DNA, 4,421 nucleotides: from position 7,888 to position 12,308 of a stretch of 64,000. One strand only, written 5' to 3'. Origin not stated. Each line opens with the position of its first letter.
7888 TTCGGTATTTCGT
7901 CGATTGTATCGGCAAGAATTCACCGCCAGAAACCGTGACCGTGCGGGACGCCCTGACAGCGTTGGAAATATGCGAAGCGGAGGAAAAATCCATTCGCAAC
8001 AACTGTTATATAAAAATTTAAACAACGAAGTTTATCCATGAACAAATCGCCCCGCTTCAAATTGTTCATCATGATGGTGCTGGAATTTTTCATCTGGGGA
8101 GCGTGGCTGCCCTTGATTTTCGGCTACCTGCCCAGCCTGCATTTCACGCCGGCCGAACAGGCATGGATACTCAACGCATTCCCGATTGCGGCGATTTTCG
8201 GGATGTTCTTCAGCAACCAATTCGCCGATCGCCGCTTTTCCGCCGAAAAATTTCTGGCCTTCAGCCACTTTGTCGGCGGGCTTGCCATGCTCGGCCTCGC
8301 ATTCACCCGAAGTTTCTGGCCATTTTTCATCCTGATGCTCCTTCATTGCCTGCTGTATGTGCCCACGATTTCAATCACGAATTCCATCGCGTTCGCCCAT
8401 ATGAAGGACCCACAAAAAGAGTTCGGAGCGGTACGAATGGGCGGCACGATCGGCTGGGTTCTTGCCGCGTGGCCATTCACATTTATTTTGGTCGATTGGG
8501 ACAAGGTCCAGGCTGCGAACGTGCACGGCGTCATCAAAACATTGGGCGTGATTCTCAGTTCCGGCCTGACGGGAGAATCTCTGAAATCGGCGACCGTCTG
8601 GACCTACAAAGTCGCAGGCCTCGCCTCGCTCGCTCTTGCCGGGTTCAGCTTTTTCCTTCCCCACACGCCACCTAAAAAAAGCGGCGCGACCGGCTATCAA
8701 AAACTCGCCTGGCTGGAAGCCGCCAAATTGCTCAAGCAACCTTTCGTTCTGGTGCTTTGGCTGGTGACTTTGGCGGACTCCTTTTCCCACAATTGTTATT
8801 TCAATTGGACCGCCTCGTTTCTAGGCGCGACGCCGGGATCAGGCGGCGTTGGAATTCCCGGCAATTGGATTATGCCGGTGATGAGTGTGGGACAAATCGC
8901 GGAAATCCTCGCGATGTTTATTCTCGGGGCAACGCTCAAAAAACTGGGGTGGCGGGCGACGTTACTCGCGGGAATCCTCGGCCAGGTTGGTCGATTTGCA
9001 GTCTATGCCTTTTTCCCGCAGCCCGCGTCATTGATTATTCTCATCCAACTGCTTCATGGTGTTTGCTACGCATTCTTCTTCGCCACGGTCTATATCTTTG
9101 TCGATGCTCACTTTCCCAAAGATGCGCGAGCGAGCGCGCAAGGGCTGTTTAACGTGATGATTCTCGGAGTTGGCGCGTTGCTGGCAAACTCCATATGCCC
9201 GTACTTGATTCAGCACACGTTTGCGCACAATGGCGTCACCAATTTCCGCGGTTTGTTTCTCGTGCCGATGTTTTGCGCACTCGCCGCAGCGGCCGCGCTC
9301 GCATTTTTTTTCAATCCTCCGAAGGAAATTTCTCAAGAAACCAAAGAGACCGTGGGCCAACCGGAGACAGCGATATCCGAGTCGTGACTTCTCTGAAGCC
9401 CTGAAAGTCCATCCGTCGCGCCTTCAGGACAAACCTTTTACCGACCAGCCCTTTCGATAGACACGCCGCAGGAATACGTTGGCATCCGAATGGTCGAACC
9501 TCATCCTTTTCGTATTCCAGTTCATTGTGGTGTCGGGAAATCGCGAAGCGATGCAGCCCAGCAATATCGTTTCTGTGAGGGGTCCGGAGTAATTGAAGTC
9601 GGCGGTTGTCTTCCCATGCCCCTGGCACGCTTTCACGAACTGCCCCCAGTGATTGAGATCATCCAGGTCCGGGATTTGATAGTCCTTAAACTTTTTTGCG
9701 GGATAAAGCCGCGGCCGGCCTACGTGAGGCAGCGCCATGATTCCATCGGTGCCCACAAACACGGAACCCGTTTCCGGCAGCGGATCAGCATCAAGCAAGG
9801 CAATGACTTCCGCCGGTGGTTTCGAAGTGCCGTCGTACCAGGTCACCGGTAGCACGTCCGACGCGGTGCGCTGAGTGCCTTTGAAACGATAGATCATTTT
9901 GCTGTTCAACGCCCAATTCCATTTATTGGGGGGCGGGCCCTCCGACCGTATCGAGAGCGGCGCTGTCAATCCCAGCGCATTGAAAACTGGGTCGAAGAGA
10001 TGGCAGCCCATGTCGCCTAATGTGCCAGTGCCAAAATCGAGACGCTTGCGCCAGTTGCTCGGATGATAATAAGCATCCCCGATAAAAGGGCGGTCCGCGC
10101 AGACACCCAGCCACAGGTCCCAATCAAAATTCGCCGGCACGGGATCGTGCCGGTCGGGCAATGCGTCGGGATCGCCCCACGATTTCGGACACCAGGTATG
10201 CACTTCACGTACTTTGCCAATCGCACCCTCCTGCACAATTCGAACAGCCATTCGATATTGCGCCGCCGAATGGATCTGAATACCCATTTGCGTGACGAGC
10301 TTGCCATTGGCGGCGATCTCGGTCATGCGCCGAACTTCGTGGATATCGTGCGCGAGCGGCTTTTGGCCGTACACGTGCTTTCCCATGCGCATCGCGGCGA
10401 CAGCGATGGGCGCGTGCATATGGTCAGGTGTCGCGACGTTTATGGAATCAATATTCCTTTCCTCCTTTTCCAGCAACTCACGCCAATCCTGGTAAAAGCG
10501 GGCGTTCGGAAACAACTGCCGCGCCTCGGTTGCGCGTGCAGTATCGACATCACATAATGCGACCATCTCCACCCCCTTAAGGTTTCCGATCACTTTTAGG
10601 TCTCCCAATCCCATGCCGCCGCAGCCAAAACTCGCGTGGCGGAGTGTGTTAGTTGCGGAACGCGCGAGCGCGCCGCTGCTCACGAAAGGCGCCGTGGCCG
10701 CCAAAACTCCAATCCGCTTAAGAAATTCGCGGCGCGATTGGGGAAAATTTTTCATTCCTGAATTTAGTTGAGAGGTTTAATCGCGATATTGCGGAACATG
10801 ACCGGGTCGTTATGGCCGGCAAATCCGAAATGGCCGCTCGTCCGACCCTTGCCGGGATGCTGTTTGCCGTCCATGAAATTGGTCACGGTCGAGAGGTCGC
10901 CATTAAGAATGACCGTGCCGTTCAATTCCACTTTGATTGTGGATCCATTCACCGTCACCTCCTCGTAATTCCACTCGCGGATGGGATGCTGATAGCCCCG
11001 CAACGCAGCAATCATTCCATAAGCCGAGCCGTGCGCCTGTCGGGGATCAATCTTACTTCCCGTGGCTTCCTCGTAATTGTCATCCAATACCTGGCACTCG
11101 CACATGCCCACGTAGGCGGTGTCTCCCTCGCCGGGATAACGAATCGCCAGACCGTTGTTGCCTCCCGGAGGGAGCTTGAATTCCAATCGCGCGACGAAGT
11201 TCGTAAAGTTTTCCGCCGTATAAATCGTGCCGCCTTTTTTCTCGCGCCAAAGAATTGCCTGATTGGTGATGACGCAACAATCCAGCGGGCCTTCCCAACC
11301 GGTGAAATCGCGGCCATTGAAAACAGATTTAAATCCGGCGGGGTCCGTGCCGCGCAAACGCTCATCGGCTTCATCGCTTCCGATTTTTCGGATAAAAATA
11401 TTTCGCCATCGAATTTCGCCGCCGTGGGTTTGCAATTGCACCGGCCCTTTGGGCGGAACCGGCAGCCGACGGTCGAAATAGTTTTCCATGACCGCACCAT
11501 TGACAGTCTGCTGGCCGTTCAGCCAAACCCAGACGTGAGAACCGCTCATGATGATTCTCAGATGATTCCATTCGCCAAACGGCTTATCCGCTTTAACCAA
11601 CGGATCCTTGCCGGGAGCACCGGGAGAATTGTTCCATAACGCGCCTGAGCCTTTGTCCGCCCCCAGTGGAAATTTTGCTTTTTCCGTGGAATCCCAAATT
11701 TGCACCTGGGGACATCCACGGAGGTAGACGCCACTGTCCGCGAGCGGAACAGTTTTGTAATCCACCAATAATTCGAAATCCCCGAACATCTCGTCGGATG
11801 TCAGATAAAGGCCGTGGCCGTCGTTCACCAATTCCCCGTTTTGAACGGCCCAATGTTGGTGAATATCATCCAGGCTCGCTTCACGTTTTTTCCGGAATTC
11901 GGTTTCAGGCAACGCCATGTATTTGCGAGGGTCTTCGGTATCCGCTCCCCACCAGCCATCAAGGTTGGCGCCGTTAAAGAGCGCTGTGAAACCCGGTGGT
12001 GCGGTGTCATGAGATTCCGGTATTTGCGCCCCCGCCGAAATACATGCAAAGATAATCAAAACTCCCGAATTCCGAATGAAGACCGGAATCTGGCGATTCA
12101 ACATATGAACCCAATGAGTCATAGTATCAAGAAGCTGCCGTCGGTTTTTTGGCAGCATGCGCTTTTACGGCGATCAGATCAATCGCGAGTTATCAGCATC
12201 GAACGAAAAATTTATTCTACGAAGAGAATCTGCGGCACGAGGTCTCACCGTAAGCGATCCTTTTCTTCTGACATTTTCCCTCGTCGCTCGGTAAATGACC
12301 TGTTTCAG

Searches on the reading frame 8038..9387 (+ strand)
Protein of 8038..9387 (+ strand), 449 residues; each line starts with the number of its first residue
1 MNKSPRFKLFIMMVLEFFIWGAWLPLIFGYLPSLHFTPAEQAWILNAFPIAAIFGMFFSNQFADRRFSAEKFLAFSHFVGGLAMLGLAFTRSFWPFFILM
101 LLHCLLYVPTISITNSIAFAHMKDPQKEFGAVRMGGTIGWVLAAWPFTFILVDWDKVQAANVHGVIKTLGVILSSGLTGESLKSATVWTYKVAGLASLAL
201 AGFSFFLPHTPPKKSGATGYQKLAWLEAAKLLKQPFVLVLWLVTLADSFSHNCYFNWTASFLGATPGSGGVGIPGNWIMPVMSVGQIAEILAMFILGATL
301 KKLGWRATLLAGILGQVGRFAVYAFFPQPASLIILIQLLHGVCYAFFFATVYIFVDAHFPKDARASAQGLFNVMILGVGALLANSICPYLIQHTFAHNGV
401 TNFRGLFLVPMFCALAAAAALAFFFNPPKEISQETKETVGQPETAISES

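Call 70: search_protein_families(library=pfam, max_evalue=0.00001, proteins=[window:8038-9387:+])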
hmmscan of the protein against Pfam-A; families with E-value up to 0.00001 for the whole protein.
window:8038-9387:+ (449 aa): 3 families
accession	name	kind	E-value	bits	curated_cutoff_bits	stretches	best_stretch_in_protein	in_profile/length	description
PF03825.22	Nuc_H_symport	-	4.1e-115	385.4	25.9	2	171-429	138-399/400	Nucleoside H+ symporter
PF12832.13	MFS_1_like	-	4.3e-32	112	25.2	1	12-392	7-363/373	MFS_1 like family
PF07690.21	MFS_1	-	2.5e-21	76.4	33.4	1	9-383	1-346/347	Major Facilitator Superfamily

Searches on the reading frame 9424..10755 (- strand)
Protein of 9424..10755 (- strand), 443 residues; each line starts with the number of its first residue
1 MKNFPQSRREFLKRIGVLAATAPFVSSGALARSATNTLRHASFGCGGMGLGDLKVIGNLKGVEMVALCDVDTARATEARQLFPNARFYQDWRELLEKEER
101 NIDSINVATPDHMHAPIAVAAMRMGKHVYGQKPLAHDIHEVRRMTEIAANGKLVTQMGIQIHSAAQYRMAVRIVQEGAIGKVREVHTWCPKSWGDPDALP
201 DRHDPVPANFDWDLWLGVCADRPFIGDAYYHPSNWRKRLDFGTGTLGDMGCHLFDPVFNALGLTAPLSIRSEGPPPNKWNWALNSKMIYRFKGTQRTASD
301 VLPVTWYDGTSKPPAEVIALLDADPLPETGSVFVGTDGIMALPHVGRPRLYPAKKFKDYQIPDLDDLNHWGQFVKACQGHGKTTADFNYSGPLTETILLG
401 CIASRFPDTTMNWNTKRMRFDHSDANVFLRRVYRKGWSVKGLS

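Call 69: search_protein_families(library=pfam, max_evalue=0.00001, proteins=[window:9424-10755:-])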
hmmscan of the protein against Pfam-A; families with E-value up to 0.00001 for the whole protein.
window:9424-10755:- (443 aa): 3 families
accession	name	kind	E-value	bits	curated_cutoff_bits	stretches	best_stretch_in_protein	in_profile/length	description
PF01408.29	GFO_IDH_MocA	-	9.9e-16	59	24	1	43-157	6-118/120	Oxidoreductase family, NAD-binding Rossmann fold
PF19051.5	GFO_IDH_MocA_C2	-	6.8e-09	36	23.3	1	203-275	45-117/254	Oxidoreductase family, C-terminal alpha/beta domain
PF22725.1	GFO_IDH_MocA_C3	-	2.2e-07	31.4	27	0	167-256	1-56/124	GFO/IDH/MocA C-terminal domain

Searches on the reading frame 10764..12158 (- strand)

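Call 69: search_protein_families(library=pfam, max_evalue=0.00001, proteins=[window:10764-12158:-])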
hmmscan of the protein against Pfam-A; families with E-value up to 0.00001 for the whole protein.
window:10764-12158:- (464 aa): 1 family
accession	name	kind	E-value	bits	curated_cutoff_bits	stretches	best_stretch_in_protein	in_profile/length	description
PF06439.18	3keto-disac_hyd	-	5.6e-75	251.9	26.8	2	56-257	1-187/187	3-keto-disaccharide hydrolase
